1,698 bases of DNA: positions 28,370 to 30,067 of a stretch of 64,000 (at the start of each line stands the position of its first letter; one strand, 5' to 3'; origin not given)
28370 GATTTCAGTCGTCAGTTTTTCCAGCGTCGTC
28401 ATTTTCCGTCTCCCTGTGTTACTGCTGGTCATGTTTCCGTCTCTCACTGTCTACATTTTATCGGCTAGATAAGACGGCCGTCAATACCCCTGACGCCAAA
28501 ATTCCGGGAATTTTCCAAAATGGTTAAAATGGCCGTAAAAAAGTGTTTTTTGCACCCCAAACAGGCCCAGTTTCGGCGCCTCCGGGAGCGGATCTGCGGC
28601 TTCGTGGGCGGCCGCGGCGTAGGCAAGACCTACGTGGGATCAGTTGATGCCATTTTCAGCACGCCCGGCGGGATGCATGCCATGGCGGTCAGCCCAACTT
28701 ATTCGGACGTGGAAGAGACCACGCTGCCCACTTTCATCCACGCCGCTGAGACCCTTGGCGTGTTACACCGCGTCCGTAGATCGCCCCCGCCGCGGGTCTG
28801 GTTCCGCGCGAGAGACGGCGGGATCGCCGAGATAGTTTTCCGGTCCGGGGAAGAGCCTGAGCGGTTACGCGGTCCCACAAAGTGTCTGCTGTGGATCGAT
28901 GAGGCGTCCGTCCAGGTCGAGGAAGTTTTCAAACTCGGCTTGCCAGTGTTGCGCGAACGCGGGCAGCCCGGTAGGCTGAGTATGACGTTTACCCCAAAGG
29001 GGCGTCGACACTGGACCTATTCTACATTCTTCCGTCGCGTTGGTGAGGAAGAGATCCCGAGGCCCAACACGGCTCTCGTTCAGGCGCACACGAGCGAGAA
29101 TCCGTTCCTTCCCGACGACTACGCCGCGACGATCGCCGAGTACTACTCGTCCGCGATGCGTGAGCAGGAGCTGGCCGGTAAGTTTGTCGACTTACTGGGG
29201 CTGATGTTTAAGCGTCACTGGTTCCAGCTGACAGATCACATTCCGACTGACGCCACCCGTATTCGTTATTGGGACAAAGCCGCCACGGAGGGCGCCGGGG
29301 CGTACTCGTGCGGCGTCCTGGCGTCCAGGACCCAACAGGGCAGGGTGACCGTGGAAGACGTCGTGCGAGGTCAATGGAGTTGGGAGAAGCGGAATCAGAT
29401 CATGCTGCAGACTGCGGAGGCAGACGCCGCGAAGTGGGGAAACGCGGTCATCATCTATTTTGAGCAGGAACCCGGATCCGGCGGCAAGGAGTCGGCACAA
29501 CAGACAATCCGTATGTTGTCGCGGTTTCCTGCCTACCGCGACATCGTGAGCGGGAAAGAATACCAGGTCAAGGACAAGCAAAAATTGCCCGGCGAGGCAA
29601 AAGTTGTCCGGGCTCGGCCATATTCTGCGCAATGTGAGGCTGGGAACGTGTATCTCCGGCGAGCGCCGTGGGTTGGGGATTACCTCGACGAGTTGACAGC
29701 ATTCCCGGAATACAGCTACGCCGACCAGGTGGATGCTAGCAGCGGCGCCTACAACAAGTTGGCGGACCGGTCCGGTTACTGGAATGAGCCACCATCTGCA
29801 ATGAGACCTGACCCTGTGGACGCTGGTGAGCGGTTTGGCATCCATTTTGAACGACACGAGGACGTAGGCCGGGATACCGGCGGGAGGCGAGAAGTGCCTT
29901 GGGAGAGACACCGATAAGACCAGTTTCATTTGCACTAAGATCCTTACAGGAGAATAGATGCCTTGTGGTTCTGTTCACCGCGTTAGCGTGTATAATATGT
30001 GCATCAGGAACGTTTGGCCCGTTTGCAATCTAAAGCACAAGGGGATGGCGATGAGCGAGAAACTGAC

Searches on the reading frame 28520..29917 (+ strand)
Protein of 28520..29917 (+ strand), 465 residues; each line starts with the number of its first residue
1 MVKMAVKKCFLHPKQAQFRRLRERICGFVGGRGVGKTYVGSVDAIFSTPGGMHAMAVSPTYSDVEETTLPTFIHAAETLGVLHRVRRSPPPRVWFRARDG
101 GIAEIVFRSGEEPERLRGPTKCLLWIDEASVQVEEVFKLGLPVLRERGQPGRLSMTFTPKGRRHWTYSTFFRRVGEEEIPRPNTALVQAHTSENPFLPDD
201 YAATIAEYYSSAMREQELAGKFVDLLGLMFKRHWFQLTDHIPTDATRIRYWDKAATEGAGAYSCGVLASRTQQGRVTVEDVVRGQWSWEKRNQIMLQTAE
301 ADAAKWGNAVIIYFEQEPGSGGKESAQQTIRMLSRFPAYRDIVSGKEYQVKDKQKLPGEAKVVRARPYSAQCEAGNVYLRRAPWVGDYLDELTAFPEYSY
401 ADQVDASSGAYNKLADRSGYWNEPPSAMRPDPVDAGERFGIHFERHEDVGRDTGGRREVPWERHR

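Call 32: search_protein_families(library=phrogs, proteins=[window:28520-29917:+], max_evalue=0.001)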
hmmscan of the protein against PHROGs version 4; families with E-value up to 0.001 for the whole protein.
window:28520-29917:+ (465 aa): 8 families
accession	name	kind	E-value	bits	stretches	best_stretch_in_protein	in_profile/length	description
phrog_979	-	head and packaging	2.5e-41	143.1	1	162-419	344-604/642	terminase large subunit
phrog_2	-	head and packaging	1.2e-30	108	1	11-457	266-624/807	terminase large subunit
phrog_38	-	head and packaging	5.4e-19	69.3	1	227-452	525-729/760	terminase large subunit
phrog_12171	-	head and packaging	7.5e-19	68.9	1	307-417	2-98/110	terminase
phrog_9453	-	head and packaging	8.6e-12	46.1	1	229-413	12-209/233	terminase large subunit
phrog_38319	-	unknown function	4.1e-10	40.5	1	12-226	7-228/271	-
phrog_5573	-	head and packaging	7.3e-09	36.4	1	224-413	59-233/250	terminase large subunit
phrog_3717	-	head and packaging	9.3e-07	29.6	1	11-235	11-238/277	terminase large subunit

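Call 72: search_dna_similar(query=window:28520-29917:+, collection=phages, mode=protein, max_evalue=0.00001, max_rows=10)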
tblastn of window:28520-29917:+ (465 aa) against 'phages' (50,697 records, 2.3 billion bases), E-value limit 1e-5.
Records with a match: 1277; places in all: 1280; records where one place covers at least 80% of the query: 2.
Best place of each record, by identity: <60% 1277.
By first word of the organism name: Salmonella 430; Pseudomonas 240; Escherichia 218; Acinetobacter 60; Vibrio 53; Klebsiella 43; Erwinia 29; Shigella 23; Gordonia 14; Felixounavirus 14; and 48 more.
By host as written in the record: - 98; Escherichia coli 90; Pseudomonas aeruginosa 73; Salmonella enterica subsp. enterica serovar Enteritidis 58; Salmonella enterica 57; Salmonella enterica subsp. enterica serovar Typhimurium 50; Salmonella sp. 43; Pseudomonas aeruginosa PAO1 24; and 345 more.
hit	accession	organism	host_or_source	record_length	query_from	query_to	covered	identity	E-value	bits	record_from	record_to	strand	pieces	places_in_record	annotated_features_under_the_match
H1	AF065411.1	Methanobacterium phage psiM2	Methanobacterium thermoautotrophicum ...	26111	115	415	65%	32.7%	1e-23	110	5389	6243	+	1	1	large terminase subunit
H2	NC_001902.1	Methanobacterium phage psiM2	Methanobacterium thermoautotrophicum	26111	115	415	65%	32.7%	1e-23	110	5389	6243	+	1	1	terminase large subunit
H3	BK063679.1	Caudoviricetes sp. vir323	Methanobacteriales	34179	14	415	86%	24.1%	5e-9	65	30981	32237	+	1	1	terminase large subunit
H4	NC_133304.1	Caudoviricetes sp. vir323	Methanobacteriales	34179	14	415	86%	24.1%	5e-9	65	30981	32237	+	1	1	terminase large subunit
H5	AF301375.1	Methanothermobacter phage psiM100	-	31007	115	415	65%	31.4%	9e-23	107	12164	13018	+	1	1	ORF9: putative large terminase subunit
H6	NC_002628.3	Methanothermobacter phage psiM100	-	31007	115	415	65%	31.4%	9e-23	107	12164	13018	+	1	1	ORF9: terminase large subunit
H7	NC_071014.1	Brevibacterium phage Cantare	Brevibacterium fuscum NRRL B-14687 SEA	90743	150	415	57%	32.4%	7e-26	117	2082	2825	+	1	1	3: terminase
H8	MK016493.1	Brevibacterium phage Cantare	Brevibacterium fuscum NRRL B-14687 SEA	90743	150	415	57%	32.4%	7e-26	117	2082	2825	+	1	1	3: terminase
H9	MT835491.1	Bacteriophage sp.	human fecal samples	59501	173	426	55%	31.3%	3e-21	103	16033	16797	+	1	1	record has no annotation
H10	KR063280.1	Gordonia phage GMA6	Gordonia malaquae CON67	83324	172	415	52%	32.1%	1e-19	98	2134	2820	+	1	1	putative large terminase subunit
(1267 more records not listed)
